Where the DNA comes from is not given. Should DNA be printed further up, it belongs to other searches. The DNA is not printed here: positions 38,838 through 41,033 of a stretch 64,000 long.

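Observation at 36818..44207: Sigma-54-driven operon encoding a DsrMKJOP/Hmc-like membrane redox complex (NrfD subunit fused to a hexaheme cytochrome c) co-transcribed with a PAS kinase and two receivers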

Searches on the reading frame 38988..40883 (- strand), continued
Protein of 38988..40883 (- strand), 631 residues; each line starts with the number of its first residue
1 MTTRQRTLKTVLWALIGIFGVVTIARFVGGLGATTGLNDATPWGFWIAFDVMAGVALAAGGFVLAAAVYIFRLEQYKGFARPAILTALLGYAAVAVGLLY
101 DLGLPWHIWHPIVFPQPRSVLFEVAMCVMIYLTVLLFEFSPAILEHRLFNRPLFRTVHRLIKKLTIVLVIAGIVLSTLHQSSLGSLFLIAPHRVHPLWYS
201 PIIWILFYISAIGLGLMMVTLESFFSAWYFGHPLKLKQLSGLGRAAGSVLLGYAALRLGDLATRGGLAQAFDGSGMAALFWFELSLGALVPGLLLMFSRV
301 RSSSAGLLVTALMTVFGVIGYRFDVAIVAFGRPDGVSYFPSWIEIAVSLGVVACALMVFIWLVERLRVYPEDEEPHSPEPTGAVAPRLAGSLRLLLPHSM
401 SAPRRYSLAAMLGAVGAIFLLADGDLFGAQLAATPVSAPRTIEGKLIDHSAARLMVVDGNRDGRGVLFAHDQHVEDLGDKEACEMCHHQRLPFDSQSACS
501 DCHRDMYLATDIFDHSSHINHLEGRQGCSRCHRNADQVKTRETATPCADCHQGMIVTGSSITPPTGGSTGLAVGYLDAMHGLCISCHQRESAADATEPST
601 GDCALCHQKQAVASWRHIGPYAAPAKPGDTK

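Call 45: search_protein_families(library=pfam, proteins=[L068:499-1434:+, L068:1494-2435:+, L068:1566-3299:-, L068:3535-4974:+, L068:12759-14642:+, L068:14993-15817:+, L068:15715-17055:+, L080:136-1608:+, L080:12846-14378:-, L080:14533-15978:+], max_evalue=0.00001)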
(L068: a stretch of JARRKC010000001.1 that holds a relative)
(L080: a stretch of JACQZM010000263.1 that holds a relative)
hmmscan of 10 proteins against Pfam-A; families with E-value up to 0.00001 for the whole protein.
L068:499-1434:+ (311 aa): 1 family
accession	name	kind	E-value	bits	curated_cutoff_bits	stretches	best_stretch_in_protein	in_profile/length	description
PF03781.23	FGE-sulfatase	-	1.1e-38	133.8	23.3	1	106-293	28-254/255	Sulfatase-modifying factor enzyme 1-like domain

L068:1494-2435:+ (313 aa): 0 families

L068:1566-3299:- (577 aa): 9 families
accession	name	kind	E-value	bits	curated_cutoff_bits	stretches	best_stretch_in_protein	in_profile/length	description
PF07992.20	Pyr_redox_2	-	5.4e-28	98.7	26.1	1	142-443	2-291/291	Pyridine nucleotide-disulphide oxidoreductase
PF00070.33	Pyr_redox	-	9.2e-16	58.6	22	2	272-357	1-79/82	Pyridine nucleotide-disulphide oxidoreductase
PF14691.11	Fer4_20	-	8.1e-15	55.1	25.8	1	39-127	29-111/113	Dihydroprymidine dehydrogenase domain II, 4Fe-4S cluster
PF13450.12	NAD_binding_8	-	4e-12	46.7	21.9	1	145-179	1-35/68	NAD(P)-binding Rossmann-like domain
PF01266.30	DAO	-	1.4e-09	38.4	27.9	1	142-176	1-35/353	FAD dependent oxidoreductase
PF13738.12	Pyr_redox_3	-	2.6e-09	37.2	30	0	260-339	155-233/305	Pyridine nucleotide-disulphide oxidoreductase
PF01593.30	Amino_oxidase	-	8.8e-07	29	19.8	1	151-177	2-28/443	Flavin containing amine oxidoreductase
PF01946.23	Thi4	-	3.5e-06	26.8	26.2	0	143-178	20-56/235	Thi4 family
PF12831.13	FAD_oxidored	-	5.3e-06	26.4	27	0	143-179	2-38/416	FAD dependent oxidoreductase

L068:3535-4974:+ (479 aa): 2 families
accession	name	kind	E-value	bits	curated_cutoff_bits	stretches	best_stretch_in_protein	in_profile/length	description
PF01747.23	ATP-sulfurylase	-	1e-76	257.5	24.3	1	263-474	5-211/212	ATP-sulfurylase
PF14306.12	PUA_2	-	1.2e-32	113.2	27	1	87-250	1-158/159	PUA-like domain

L068:12759-14642:+ (627 aa): 1 family
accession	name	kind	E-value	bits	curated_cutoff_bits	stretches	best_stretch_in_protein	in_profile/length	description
PF00890.30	FAD_binding_2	-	5.6e-14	52.6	20.4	1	14-247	1-251/414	FAD binding domain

L068:14993-15817:+ (274 aa): 1 family
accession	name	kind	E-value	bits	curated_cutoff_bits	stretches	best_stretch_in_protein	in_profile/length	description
PF03692.20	CxxCxxCC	-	7.2e-09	36.7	23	1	35-129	4-73/85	Putative zinc- or iron-chelating domain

L068:15715-17055:+ (446 aa): 10 families
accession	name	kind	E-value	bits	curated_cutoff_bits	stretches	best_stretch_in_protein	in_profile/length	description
PF12831.13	FAD_oxidored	-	3.7e-11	43.4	27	1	40-77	2-39/416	FAD dependent oxidoreductase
PF07992.20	Pyr_redox_2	-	6.7e-10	39.3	26.1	0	23-73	128-178/291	Pyridine nucleotide-disulphide oxidoreductase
PF13450.12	NAD_binding_8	-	7e-10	39.5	21.9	1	42-79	1-38/68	NAD(P)-binding Rossmann-like domain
PF01266.30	DAO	-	5.2e-09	36.5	27.9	1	39-75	1-37/353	FAD dependent oxidoreductase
PF00037.32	Fer4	-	8e-08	32.2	21.1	0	135-151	4-20/24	4Fe-4S binding domain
PF12838.12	Fer4_7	-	1.6e-07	32.1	27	1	138-202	1-52/52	4Fe-4S dicluster domain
PF00890.30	FAD_binding_2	-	3.3e-07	30.3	20.4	1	40-77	2-39/414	FAD binding domain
PF01134.28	GIDA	-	3.1e-06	27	22.1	0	39-121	1-63/391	Glucose inhibited division protein A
PF12797.12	Fer4_2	-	4.9e-06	26.6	24.5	0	136-151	7-22/22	4Fe-4S binding domain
PF14697.11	Fer4_21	-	8.3e-06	26.3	35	0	133-151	35-53/59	4Fe-4S dicluster domain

L080:136-1608:+ (490 aa): 3 families
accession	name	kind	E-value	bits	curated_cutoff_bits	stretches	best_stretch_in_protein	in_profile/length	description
PF13183.11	Fer4_8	-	1.1e-08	36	27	1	141-201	2-67/68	4Fe-4S dicluster domain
PF13534.11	Fer4_17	-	6.6e-07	30.2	22.2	1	143-201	1-59/61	4Fe-4S dicluster domain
PF13187.11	Fer4_9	-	4e-06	27.2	27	0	143-202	1-51/52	4Fe-4S dicluster domain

L080:12846-14378:- (510 aa): 1 family
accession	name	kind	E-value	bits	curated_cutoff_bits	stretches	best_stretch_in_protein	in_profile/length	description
PF00916.26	Sulfate_transp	-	6.4e-103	344.9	23.2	2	22-231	1-218/380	Sulfate permease family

L080:14533-15978:+ (481 aa): 0 families

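Call 46: search_protein_families(library=ncbifam, proteins=[L068:12759-14642:+, L068:12199-12636:+, L068:15715-17055:+, L068:3535-4974:+, L068:1566-3299:-, L068:14993-15817:+, L080:1559-2905:+, L080:136-1608:+], max_evalue=0.00001)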
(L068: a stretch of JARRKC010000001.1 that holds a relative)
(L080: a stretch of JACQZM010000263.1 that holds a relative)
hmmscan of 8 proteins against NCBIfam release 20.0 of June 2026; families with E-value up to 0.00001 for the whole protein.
L068:12759-14642:+ (627 aa): 14 families
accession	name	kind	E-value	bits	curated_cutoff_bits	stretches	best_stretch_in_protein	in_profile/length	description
TIGR02061.1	aprA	equivalog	1.8e-282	938.4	641.75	1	14-625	1-616/616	adenylyl-sulfate reductase subunit alpha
NF005331.0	PRK06854.1-2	equivalog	2.9e-127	425.5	557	1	6-613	3-546/563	adenylyl-sulfate reductase subunit alpha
NF006131.0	PRK08275.1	equivalog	1.8e-58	198.3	587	1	7-623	5-554/577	fumarate reductase/succinate dehydrogenase flavoprotein subunit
NF010374.0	PRK13800.1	equivalog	1e-38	133.2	1196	2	3-278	4-280/898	fumarate reductase/succinate dehydrogenase flavoprotein subunit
NF004724.0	PRK06069.1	subfamily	2.1e-18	65.9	826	1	11-206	4-204/577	succinate dehydrogenase/fumarate reductase flavoprotein subunit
NF004900.0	PRK06263.1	equivalog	1e-17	64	718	0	10-73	5-61/546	fumarate reductase (CoM/CoB) subunit TfrA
TIGR01812.1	sdhA_frdA_Gneg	subfamily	8.5e-16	57.5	567.3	1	14-210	1-199/568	succinate dehydrogenase or fumarate reductase, flavoprotein subunit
NF005866.0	PRK07803.1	equivalog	2.8e-14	52.2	819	1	415-624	403-601/631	fumarate reductase/succinate dehydrogenase flavoprotein subunit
NF004613.0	PRK05945.1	equivalog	2.2e-10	39.8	824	1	13-209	4-204/575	succinate dehydrogenase/fumarate reductase flavoprotein subunit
NF006383.0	PRK08626.1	equivalog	1.4e-09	36.8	663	0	12-147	5-131/657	fumarate reductase flavoprotein subunit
TIGR01816.1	sdhA_forward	equivalog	9.1e-09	34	727.35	0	162-210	160-208/584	succinate dehydrogenase flavoprotein subunit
NF006686.0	PRK09231.1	equivalog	5e-08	31.9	854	1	11-210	4-205/598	fumarate reductase (quinol) flavoprotein subunit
NF006392.0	PRK08641.1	equivalog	9.9e-07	27.7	855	0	13-124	4-110/593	succinate dehydrogenase flavoprotein subunit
TIGR00551.1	nadB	equivalog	2.1e-06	26.7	452.75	0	13-218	3-210/489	L-aspartate oxidase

L068:12199-12636:+ (145 aa): 3 families
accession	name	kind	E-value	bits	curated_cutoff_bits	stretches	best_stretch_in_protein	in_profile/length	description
TIGR02060.1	aprB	equivalog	3.4e-60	201.7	135.65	1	1-132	1-131/132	adenylyl-sulfate reductase subunit beta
NF040864.1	HgcB_ferredoxin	equivalog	4.9e-08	32.7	99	1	6-65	12-64/93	mercury methylation ferredoxin HgcB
NF043039.1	HgcAB_like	equivalog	3.8e-06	26.7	285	1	6-62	298-349/350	HgcAB-like fusion protein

L068:15715-17055:+ (446 aa): 19 families
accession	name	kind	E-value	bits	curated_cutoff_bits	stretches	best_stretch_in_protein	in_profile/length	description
NF040770.1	hetero_SS_HdrA2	exception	2.4e-99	333.5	1100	1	30-442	132-558/777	CoB-CoM heterodisulfide reductase HdrA2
NF041778.1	hetero_SS_HdrA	equivalog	4.3e-84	282.8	1400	1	37-440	142-566/771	ferredoxin:CoB-CoM heterodisulfide reductase subunit HdrA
NF041891.1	hdrA_Methbact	equivalog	7.6e-78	262.5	1300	1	38-390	134-489/762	ferredoxin:CoB-CoM heterodisulfide reductase subunit HdrA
TIGR01372.1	soxA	subfamily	2.7e-10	38.7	1164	1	24-78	155-209/996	sarcosine oxidase subunit alpha family protein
TIGR03467.1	HpnE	equivalog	2.9e-08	33.4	283.05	1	40-77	1-38/430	hydroxysqualene dehydroxylase HpnE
NF038196.1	ferrodoxin_EFR1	subfamily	4e-08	33.6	75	0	125-156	172-203/242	EFR1 family ferrodoxin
TIGR03997.1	mycofact_OYE_2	equivalog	5.4e-08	31.7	793.15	1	36-78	378-420/645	mycofactocin system FadH/OYE family oxidoreductase 2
NF005512.0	PRK07121.1-5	subfamily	3e-07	29.4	812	1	34-77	18-61/489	FAD-binding protein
NF010590.0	PRK13984.1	equivalog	5.7e-07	28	946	0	137-213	50-118/611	putative oxidoreductase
NF010311.1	PRK13748.1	subfamily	6e-07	28.7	600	0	22-76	82-135/560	mercury(II) reductase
NF053677.1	Desat2ChcC2Cyan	equivalog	7.1e-07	27.9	900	1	40-77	3-40/558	4-oxocyclohex-2-ene-1-carboxylate 5-dehydrogenase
NF009410.0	PRK12771.1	subfamily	7.5e-07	28.1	516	0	38-76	139-177/566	NAD(P)-binding protein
TIGR01971.1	NuoI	subfamily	1.3e-06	28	113.05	1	124-206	29-101/121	NADH-quinone oxidoreductase, chain I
NF058577.1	FdxA_fam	equivalog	1.6e-06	28.2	65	0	135-152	5-22/52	4Fe-4S ferredoxin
TIGR02179.1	PorD_KorD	subfamily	2.8e-06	27.3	60.05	1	131-207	19-76/78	2-oxoacid:acceptor oxidoreductase, delta subunit, pyruvate/2-ketoisovalerate family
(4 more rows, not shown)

L068:3535-4974:+ (479 aa): 3 families
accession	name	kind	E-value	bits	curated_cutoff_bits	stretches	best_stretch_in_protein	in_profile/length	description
TIGR00339.1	sopT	equivalog_domain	4.1e-116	387.9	322.95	1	89-473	1-382/383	sulfate adenylyltransferase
NF003166.0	PRK04149.1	subfamily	1.6e-112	375.7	387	1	86-478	4-384/393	sulfate adenylyltransferase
NF004040.0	PRK05537.1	equivalog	9.1e-73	245.6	669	1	92-476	10-389/572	bifunctional sulfate adenylyltransferase/adenylylsulfate kinase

L068:1566-3299:- (577 aa): 30 families (the best 25 are shown)
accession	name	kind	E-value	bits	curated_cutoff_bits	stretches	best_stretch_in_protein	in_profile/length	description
NF009410.0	PRK12771.1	subfamily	3.2e-173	577.3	516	1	11-576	19-562/566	NAD(P)-binding protein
NF009454.0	PRK12814.1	equivalog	2.3e-116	389.7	916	1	34-540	96-590/657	putative NADPH-dependent glutamate synthase small subunit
NF009414.0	PRK12778.1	equivalog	7.1e-104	348.6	1103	1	40-456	337-751/752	bifunctional dihydroorotate dehydrogenase B NAD binding subunit/NADPH-dependent glutamate synthase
TIGR01316.1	gltA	equivalog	1.2e-99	334.2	471.75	1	41-452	37-447/449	NADPH-dependent glutamate synthase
TIGR03315.1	Se_ygfK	equivalog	8.9e-85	284.9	835.3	1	41-570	446-934/1012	putative selenate reductase subunit YgfK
NF010590.0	PRK13984.1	equivalog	6.4e-81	272.3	946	1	70-457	217-609/611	putative oxidoreductase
NF009413.0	PRK12775.1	equivalog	8.9e-78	262.1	1895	1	40-456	339-756/1006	putative trifunctional 2-polyprenylphenol hydroxylase/glutamate synthase subunit beta/ferritin domain-containing protein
TIGR01318.1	gltD_gamma_fam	subfamily_domain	7.9e-76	255.5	482.95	1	41-450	49-461/467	glutamate synthase, small subunit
NF009408.0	PRK12769.1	equivalog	7.1e-69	232.6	1003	1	68-456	253-653/659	formate-dependent uric acid utilization protein AegA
NF009415.0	PRK12779.1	equivalog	2.5e-63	214.3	1519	1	59-454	218-626/944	putative bifunctional glutamate synthase subunit beta/2-polyprenylphenol hydroxylase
NF009451.0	PRK12809.1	equivalog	1.4e-58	198.7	1154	1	70-449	238-629/639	formate-dependent uric acid utilization protein YgfT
NF009409.0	PRK12770.1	subfamily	2.9e-57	194.3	343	1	140-459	18-355/360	putative glutamate synthase subunit beta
TIGR01317.1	GOGAT_sm_gam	subfamily_domain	4.9e-53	180.7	447.7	1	45-454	57-478/485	glutamate synthase small subunit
NF045663.1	diclust_near_Sec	equivalog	5.9e-45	153.6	530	1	36-270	14-232/759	pyridine nucleotide-disulfide oxidoreductase/dicluster-binding protein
TIGR03997.1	mycofact_OYE_2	equivalog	7e-15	54.4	793.15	1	136-277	375-509/645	mycofactocin system FadH/OYE family oxidoreductase 2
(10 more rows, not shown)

L068:14993-15817:+ (274 aa): 0 families

L080:1559-2905:+ (448 aa): 3 families
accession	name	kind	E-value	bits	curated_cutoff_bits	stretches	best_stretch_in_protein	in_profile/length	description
NF003166.0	PRK04149.1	subfamily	3.6e-139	463.5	387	1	30-435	3-390/393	sulfate adenylyltransferase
TIGR00339.1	sopT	equivalog_domain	3.2e-105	352.1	322.95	1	34-425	1-383/383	sulfate adenylyltransferase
NF004040.0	PRK05537.1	equivalog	3.6e-72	243.6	669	1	36-428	9-390/572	bifunctional sulfate adenylyltransferase/adenylylsulfate kinase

L080:136-1608:+ (490 aa): 9 families
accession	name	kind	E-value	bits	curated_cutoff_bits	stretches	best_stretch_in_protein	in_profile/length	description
NF038018.1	qmoC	equivalog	2.2e-114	382.7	300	1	125-475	1-360/360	quinone-interacting membrane-bound oxidoreductase complex subunit QmoC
NF011607.0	PRK15033.1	subfamily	9e-22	77.5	524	1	186-476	67-374/389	tricarballylate utilization 4Fe-4S protein TcuB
TIGR03290.1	CoB_CoM_SS_C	equivalog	3.9e-17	62.6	160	1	142-218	2-78/144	CoB--CoM heterodisulfide reductase subunit C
TIGR02484.1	CitB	equivalog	2.4e-16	59.9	246.6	1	144-477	16-356/372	tricarballylate utilization 4Fe-4S protein TcuB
NF041890.1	hdrC_Methbact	equivalog_domain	3.3e-12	46.4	270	1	133-218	20-104/192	ferredoxin:CoB-CoM heterodisulfide reductase subunit HdrC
NF041779.1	hetero_SS_HdrC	equivalog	5.5e-12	45.6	350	1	141-218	30-106/198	ferredoxin:CoB-CoM heterodisulfide reductase subunit HdrC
NF008369.0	PRK11168.1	equivalog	4.7e-08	32.3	278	1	140-217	9-89/401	anaerobic glycerol-3-phosphate dehydrogenase subunit C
NF004616.0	PRK05950.1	subfamily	4.7e-06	25.9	228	0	138-217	143-235/238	succinate dehydrogenase iron-sulfur subunit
TIGR00384.1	dhsB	subfamily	8.7e-06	25.3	88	0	139-212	137-222/222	succinate dehydrogenase and fumarate reductase iron-sulfur protein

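Call 54: search_protein_families(library=ncbifam, proteins=[L060:59-1051:+, L060:967-2664:+, L010:4522-5436:+, L010:4665-5765:+, L010:8315-9301:+, L010:9315-10595:+, L010:10625-11284:+], max_evalue=1e-8)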
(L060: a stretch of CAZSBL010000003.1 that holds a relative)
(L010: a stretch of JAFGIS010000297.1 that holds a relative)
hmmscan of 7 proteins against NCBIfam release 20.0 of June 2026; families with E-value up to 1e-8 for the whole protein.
L060:59-1051:+ (330 aa): 0 families

L060:967-2664:+ (565 aa): 5 families
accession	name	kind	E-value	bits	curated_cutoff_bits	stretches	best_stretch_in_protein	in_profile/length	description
NF045796.1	DsrK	equivalog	2.9e-95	319.6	400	1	103-554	16-437/453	sulfate reduction electron transfer complex DsrMKJOP subunit DsrK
NF045711.1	sulf_resp_HmcF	equivalog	6.8e-53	180.1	750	1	134-555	59-451/457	sulfate respiration complex iron-sulfur protein HmcF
NF045724.1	ferredox_TmcB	equivalog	1.3e-52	178.9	735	1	130-533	36-413/430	electron transfer complex ferredoxin TmcB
NF045670.1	quin_L_LdhH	equivalog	4.1e-12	45.2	800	0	395-478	573-652/706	L-lactate dehydrogenase (quinone) large subunit LdhH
NF004898.0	PRK06259.1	equivalog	1.2e-09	37.4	385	0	417-478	371-430/488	fumarate reductase (CoM/CoB) subunit TfrB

L010:4522-5436:+ (304 aa): 0 families

L010:4665-5765:+ (366 aa): 0 families

L010:8315-9301:+ (328 aa): 0 families

L010:9315-10595:+ (426 aa): 3 families
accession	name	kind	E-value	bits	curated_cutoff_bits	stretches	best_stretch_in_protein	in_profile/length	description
NF040770.1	hetero_SS_HdrA2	exception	2.2e-110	370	1100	1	13-421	141-562/777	CoB-CoM heterodisulfide reductase HdrA2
NF041891.1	hdrA_Methbact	equivalog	5.1e-89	299.4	1300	1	13-362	135-488/762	ferredoxin:CoB-CoM heterodisulfide reductase subunit HdrA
NF041778.1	hetero_SS_HdrA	equivalog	7e-89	298.6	1400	1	14-413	145-564/771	ferredoxin:CoB-CoM heterodisulfide reductase subunit HdrA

L010:10625-11284:+ (219 aa): 0 families
